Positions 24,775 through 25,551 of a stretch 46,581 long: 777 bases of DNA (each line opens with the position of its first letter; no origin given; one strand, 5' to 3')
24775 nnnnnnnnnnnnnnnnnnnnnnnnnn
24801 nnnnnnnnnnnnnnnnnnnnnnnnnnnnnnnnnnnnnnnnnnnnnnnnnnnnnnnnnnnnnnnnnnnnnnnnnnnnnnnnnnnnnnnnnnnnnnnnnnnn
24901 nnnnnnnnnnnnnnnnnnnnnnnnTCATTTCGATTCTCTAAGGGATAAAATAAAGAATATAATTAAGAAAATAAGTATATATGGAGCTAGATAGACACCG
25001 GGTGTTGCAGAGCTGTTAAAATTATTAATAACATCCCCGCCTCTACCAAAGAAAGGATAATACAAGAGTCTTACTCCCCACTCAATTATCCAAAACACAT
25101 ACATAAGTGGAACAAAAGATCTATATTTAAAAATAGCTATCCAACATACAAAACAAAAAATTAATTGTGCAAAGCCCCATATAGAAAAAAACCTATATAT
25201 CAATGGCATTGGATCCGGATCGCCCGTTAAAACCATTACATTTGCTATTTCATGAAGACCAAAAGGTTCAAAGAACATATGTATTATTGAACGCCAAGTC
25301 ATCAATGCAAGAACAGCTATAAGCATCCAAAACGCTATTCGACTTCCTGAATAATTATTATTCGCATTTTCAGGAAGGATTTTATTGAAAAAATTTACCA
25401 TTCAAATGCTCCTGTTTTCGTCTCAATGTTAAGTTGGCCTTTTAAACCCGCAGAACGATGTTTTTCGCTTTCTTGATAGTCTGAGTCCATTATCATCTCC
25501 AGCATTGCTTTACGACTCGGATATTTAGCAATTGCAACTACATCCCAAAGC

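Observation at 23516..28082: Six-gene operon with overlapping start/stop codons: GST-like, DhlA-type dehalogenase, anchored DUF1330, membrane protein, anchored MBL hydrolase, DUF3147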

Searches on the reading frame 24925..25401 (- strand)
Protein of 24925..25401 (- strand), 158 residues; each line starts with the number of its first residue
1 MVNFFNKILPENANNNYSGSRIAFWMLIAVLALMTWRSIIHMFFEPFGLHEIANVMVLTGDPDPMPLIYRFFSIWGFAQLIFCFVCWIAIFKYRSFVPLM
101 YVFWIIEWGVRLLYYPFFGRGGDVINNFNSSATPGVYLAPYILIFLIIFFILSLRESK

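Call 3: search_protein_families(library=pfam, proteins=[window:24925-25401:-], max_evalue=0.01)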
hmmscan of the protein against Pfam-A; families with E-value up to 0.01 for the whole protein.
window:24925-25401:- (158 aa): 0 families

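Call 4: search_protein_families(library=ncbifam, proteins=[window:24925-25401:-], max_evalue=0.01)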
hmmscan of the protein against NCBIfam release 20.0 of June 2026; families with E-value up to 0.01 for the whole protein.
window:24925-25401:- (158 aa): 0 families

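Call 9: find_encoding_contigs(protein=window:24925-25401:-, flank=10000, max_places=10)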
Protein window:24925-25401:- (158 aa): 24 contigs read that carry it; 10 places shown.
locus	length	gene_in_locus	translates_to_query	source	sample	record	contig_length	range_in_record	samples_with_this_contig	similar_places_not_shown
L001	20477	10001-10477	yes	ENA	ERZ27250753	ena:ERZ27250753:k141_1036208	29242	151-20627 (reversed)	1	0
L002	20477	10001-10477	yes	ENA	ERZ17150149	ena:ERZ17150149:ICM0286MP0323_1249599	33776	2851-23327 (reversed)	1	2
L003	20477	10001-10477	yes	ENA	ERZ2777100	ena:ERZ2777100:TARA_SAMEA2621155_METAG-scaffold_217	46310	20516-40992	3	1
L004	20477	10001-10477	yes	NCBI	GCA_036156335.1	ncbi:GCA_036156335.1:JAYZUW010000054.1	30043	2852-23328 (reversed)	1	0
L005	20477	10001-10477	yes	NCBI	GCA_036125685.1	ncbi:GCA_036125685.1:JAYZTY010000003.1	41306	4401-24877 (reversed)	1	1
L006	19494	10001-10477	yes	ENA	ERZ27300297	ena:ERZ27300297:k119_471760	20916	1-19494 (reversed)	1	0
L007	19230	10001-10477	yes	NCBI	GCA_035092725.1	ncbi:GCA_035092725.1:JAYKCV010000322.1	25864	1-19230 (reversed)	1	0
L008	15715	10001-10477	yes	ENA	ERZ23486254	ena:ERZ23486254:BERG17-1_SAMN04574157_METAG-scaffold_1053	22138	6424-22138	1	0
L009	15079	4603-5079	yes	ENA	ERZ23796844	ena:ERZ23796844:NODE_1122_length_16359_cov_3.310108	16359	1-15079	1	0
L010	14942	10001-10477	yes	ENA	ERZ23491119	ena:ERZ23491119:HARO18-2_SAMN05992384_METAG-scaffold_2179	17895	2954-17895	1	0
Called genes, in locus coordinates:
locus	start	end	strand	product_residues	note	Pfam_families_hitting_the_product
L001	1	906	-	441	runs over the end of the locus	PF07690:MFS_1, PF13347:MFS_2, PF07690:MFS_1 (weak)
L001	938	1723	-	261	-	PF00106:adh_short, PF13561:adh_short_C2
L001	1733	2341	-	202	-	-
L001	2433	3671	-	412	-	PF04116:FA_hydroxylase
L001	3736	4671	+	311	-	-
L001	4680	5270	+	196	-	PF00583:Acetyltransf_1, PF13508:Acetyltransf_7, PF13673:Acetyltransf_10 (weak)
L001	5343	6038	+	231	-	PF00106:adh_short, PF01370:Epimerase (weak), PF08659:KR, PF13460:NAD_binding_10 (weak), PF13561:adh_short_C2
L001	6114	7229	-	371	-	PF11017:DUF2855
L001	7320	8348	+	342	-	PF13417:GST_N_3, PF13409:GST_N_2 (weak)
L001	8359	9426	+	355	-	PF12146:Hydrolase_4 (weak), PF00561:Abhydrolase_1, PF12697:Abhydrolase_6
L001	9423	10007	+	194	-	PF07045:DUF1330 (faint)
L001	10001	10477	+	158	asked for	-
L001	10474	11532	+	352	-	PF00753:Lactamase_B, PF23023:Anti-Pycsar_Apyc1, PF12706:Lactamase_B_2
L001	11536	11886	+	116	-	PF28289:BV97_02767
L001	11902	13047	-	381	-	PF06441:EHN, PF00561:Abhydrolase_1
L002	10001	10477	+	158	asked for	-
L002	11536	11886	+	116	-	PF28289:BV97_02767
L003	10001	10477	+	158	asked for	-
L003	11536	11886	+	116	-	PF28289:BV97_02767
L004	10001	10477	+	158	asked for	-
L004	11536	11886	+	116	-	PF28289:BV97_02767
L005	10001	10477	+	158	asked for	-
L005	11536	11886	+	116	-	PF28289:BV97_02767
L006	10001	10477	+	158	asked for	-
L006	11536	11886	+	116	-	PF28289:BV97_02767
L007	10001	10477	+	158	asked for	-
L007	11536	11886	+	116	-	PF28289:BV97_02767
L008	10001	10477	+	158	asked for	-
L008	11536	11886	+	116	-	PF28289:BV97_02767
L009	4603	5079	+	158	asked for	-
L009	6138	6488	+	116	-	PF28289:BV97_02767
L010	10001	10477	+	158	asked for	-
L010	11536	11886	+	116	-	PF28289:BV97_02767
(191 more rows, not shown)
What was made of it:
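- On DUF3147 (PF11345): A precomputed PF28289 (BV97_02767) hit exists (call 9).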

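Call 10: find_homologous_proteins(query=window:24925-25401:-, max_evalue=0.001)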
Query window:24925-25401:- (158 aa): 212 proteins with E <= 0.001 among 232 candidates; the best 120 are listed.
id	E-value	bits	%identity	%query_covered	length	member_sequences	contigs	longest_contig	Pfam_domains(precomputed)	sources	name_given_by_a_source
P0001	5.7e-91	321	87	100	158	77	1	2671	-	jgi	-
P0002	2.7e-87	309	85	100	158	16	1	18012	-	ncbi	-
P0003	2.1e-83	296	79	100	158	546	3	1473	-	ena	-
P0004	3.1e-58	214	61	97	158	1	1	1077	-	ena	-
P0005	4.8e-57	210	62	97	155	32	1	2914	-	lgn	-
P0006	5.8e-57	210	58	99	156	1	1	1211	-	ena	-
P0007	6.6e-57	210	60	97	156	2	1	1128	-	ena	-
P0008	1.6e-56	209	62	94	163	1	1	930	-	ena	-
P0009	2.5e-56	208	56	100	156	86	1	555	-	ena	-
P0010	2.7e-56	208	60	99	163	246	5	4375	-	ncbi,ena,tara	tara:strand:- start:67 stop:558 length:492 start_codon:yes stop_codon:yes gene_type:complete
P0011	3.1e-56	208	60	97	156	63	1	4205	-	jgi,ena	-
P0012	3.6e-56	207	58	100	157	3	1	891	-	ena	-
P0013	6.0e-56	207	59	97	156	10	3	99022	-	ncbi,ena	-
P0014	1.2e-55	206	84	68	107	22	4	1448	-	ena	-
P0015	1.8e-55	205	60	99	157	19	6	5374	-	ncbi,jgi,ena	-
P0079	4.8e-50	188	53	97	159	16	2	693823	-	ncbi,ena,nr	ncbi:hypothetical protein OAD25_03725 [Gammaproteobacteria bacterium]|nr:hypothetical protein [Gamma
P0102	3.4e-48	182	54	97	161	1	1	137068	-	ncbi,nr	ncbi:hypothetical protein N9O31_03020 [Gammaproteobacteria bacterium]|nr:hypothetical protein [Gamma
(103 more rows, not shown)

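Call 11: find_encoding_contigs(protein=P0079, flank=7000, max_places=2)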
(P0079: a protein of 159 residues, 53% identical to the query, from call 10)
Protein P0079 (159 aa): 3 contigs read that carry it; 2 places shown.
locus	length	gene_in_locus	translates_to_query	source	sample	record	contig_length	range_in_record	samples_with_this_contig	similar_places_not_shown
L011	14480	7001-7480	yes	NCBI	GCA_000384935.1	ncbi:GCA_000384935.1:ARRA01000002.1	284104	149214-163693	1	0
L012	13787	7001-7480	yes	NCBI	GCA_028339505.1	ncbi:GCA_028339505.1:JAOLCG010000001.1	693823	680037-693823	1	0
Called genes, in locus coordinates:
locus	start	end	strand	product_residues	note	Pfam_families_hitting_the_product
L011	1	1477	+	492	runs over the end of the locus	-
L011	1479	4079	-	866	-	PF11791:Aconitase_B_N, PF06434:Aconitase_2_N, PF00330:Aconitase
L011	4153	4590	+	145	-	-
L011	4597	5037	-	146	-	PF00210:Ferritin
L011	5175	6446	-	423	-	PF00817:IMS, PF11799:IMS_C, PF13438:DUF4113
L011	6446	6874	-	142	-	PF00717:Peptidase_S24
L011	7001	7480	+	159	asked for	-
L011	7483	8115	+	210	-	-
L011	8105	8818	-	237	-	PF00149:Metallophos, PF12850:Metallophos_2 (faint)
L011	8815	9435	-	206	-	PF00160:Pro_isomerase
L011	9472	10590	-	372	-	PF00685:Sulfotransfer_1, PF13469:Sulfotransfer_3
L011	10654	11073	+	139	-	PF01451:LMWPc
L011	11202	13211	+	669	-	PF04851:ResIII, PF17757:UvrB_inter, PF27431:UvrB_3rd, PF00271:Helicase_C, PF12344:UvrB, PF02151:UVR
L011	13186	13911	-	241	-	PF01464:SLT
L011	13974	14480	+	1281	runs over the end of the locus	PF18076:FGAR-AT_N, PF18072:FGAR-AT_linker, PF02769:AIRS_C, PF22689:FGAR-AT_PurM_N-like, PF02769:AIRS_C, PF13507:GATase_5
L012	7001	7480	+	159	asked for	-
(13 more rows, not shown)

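Call 12: find_encoding_contigs(protein=P0102, flank=7000, max_places=2)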
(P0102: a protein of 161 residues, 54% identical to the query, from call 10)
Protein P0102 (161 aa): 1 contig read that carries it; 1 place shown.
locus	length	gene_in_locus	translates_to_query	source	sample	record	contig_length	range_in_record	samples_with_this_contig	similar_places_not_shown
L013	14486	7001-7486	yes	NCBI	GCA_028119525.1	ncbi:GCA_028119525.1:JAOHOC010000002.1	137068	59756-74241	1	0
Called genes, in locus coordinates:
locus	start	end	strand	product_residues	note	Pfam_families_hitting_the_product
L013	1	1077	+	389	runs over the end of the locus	PF03435:Sacchrp_dh_NADP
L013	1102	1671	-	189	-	-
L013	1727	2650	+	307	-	PF03060:NMO, PF00478:IMPDH (weak)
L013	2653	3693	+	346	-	PF13417:GST_N_3, PF13409:GST_N_2 (weak), PF21972:Arc1p_N_like (faint), PF13410:GST_C_2 (weak), PF17171:GST_C_6 (faint)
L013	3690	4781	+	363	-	PF12146:Hydrolase_4 (faint), PF00561:Abhydrolase_1, PF12697:Abhydrolase_6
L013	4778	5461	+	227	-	PF02798:GST_N, PF13417:GST_N_3, PF13409:GST_N_2, PF00043:GST_C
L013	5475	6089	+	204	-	PF02798:GST_N, PF13417:GST_N_3, PF13409:GST_N_2, PF00043:GST_C (weak)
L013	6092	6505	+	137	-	PF07045:DUF1330 (weak)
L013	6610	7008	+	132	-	PF07045:DUF1330 (weak)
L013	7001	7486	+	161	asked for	-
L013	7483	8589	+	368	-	PF11017:DUF2855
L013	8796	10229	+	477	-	PF00884:Sulfatase, PF01663:Phosphodiest, PF16347:SGSH_C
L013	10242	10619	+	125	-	-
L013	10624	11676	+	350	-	PF00753:Lactamase_B, PF23023:Anti-Pycsar_Apyc1, PF12706:Lactamase_B_2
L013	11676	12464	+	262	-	PF00106:adh_short, PF13561:adh_short_C2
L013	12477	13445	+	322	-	PF00478:IMPDH (faint), PF03060:NMO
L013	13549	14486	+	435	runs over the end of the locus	PF01323:DSBA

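Call 13: find_encoding_contigs(protein=P0013, flank=7000, max_places=2)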
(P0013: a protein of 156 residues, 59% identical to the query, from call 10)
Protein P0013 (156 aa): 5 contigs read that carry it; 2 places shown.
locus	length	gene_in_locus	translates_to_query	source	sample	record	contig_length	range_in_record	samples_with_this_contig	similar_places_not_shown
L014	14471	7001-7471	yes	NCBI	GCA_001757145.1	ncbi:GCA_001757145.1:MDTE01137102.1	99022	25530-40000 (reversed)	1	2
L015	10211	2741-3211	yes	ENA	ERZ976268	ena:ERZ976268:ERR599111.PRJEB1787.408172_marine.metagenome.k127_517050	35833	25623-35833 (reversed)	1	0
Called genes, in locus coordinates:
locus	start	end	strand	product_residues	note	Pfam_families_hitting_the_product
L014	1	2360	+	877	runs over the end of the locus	PF07715:Plug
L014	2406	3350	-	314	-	PF13795:HupE_UreJ_2, PF04955:HupE_UreJ (faint)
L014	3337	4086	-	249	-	-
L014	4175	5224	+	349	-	PF13417:GST_N_3, PF13409:GST_N_2 (weak), PF14497:GST_C_3 (weak), PF13410:GST_C_2 (weak)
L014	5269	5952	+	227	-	PF02798:GST_N, PF13417:GST_N_3 (weak), PF13409:GST_N_2, PF00043:GST_C (weak)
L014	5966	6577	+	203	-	PF02798:GST_N, PF13417:GST_N_3, PF13409:GST_N_2, PF00043:GST_C (weak)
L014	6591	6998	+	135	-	PF07045:DUF1330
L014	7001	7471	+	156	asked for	-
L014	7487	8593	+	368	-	PF11017:DUF2855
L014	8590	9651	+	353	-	PF23023:Anti-Pycsar_Apyc1, PF00753:Lactamase_B, PF12706:Lactamase_B_2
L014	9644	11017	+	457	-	PF01323:DSBA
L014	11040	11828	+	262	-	PF00106:adh_short, PF08659:KR, PF13561:adh_short_C2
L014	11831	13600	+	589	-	PF12228:DUF3604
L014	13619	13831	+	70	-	-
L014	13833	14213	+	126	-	PF14248:DUF4345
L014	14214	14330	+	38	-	-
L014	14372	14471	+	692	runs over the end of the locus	PF01011:PQQ, PF13360:PQQ_2, PF13570:Beta-prop_ACSF4 (faint), PF01011:PQQ, PF13360:PQQ_2, PF13442:Cytochrome_CBB3 (faint)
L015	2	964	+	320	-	?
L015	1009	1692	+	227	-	PF02798:GST_N, PF13417:GST_N_3 (weak), PF13409:GST_N_2, PF00043:GST_C (weak)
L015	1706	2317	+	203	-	PF02798:GST_N, PF13417:GST_N_3, PF13409:GST_N_2, PF00043:GST_C (weak)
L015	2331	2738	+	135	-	PF07045:DUF1330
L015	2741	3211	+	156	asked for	-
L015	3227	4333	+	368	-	PF11017:DUF2855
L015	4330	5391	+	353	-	PF23023:Anti-Pycsar_Apyc1, PF00753:Lactamase_B, PF12706:Lactamase_B_2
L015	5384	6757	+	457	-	PF01323:DSBA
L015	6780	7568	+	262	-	PF00106:adh_short, PF08659:KR, PF13561:adh_short_C2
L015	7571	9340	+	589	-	PF12228:DUF3604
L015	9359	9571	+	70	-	-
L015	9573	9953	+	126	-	PF14248:DUF4345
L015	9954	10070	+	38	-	-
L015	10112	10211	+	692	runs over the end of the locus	PF01011:PQQ, PF13360:PQQ_2, PF13570:Beta-prop_ACSF4 (faint), PF01011:PQQ, PF13360:PQQ_2, PF13442:Cytochrome_CBB3 (faint)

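Call 16: find_related_loci(query=A1, collection=genome_contigs, flank=10000)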
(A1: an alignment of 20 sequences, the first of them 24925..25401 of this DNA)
Query A1 (158 aa) in genome_contigs; peptide patterns used: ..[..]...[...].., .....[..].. (x = any residue, [..] = any of these).
188 stretches matched a pattern; 130 encode a relative of the query (tblastn E <= 1e-3); the best 80 are kept; 80 distinct loci.
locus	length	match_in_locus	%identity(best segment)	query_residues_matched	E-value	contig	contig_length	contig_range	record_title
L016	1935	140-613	95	1-158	9e-104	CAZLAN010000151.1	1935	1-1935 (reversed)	MAG TPA_asm: uncultured Rhodobiaceae bacterium isolate SRP077602_co4_748 genome assembly, contig: NODE_143622_length_193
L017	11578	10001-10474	87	1-158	5e-93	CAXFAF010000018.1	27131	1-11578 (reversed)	MAG TPA_asm: uncultured bacterium isolate ERR599117_binner13_Refined_37 genome assembly, contig: ERZ841638.245, whole ge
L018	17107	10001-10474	84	1-158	3e-88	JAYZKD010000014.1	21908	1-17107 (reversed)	MAG: Pseudomonadota bacterium isolate XB_MAG275 DB_MAG275_0014, whole genome shotgun sequence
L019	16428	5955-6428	79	1-158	4e-85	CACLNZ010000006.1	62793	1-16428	uncultured PS1 clade bacterium isolate AG-464-P19 genome assembly, contig: AG-464-P19_NODE_6, whole genome shotgun seque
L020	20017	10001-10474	78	1-158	8e-85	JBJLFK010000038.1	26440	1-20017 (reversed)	MAG: Alphaproteobacteria bacterium isolate LRMED-253 Rhizobiales-LRMED-253-C6239, whole genome shotgun sequence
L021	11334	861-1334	78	1-158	1e-84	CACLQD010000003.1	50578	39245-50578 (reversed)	uncultured PS1 clade bacterium isolate AG-470-D15 genome assembly, contig: AG-470-D15_NODE_3, whole genome shotgun seque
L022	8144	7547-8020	76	1-158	1e-82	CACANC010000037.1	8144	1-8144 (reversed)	uncultured PS1 clade bacterium isolate AG-343-O05 genome assembly, contig: AG-343-O05_NODE_37, whole genome shotgun sequ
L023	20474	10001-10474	77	1-158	6e-81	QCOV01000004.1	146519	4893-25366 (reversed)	OCS116 cluster bacterium AG-435-F03 Ga0172089_14, whole genome shotgun sequence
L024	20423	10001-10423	79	1-141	3e-76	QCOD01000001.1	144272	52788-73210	OCS116 cluster bacterium AG-430-B22 Ga0172088_101, whole genome shotgun sequence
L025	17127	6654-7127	63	2-158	1e-62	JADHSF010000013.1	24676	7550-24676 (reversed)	MAG: SAR86 cluster bacterium isolate BS30m-G42 BS307-30m-C1273, whole genome shotgun sequence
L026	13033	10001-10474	61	2-158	2e-62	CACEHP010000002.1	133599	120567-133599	uncultured SAR86 cluster bacterium isolate AG-390-N20 genome assembly, contig: AG-390-N20_NODE_2, whole genome shotgun s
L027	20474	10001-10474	61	2-158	1e-61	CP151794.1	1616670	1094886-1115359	SAR86 cluster bacterium HIMB1674 chromosome, complete genome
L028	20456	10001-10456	63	7-158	6e-62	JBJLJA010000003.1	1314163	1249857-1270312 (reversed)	MAG: Gammaproteobacteria bacterium isolate LRMED-380 SAR86-LRMED-380-C3, whole genome shotgun sequence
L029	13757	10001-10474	61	2-158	5e-61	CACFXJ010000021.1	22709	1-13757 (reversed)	uncultured SAR86 cluster bacterium isolate AG-414-O08 genome assembly, contig: AG-414-O08_NODE_21, whole genome shotgun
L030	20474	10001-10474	61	2-158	3e-61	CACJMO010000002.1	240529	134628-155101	MAG: uncultured SAR86 cluster bacterium isolate AG-447-K19 genome assembly, contig: AG-447-K19_NODE_2, whole genome shot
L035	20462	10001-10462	59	5-158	2e-58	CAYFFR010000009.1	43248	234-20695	MAG TPA_asm: uncultured Gammaproteobacteria bacterium isolate ERP001736_co2_395 genome assembly, contig: NODE_164_length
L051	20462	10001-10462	55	5-158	3e-55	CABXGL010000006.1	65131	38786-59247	MAG: uncultured Bacteroidetes bacterium isolate AG-319-A09 genome assembly, contig: AG-319-A09_NODE_6, whole genome shot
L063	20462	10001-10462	53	5-158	4e-54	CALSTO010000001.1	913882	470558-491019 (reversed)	MAG: uncultured Flavobacteriaceae bacterium isolate W_MB115 genome assembly, contig: contig_982_W_MB115, whole genome sh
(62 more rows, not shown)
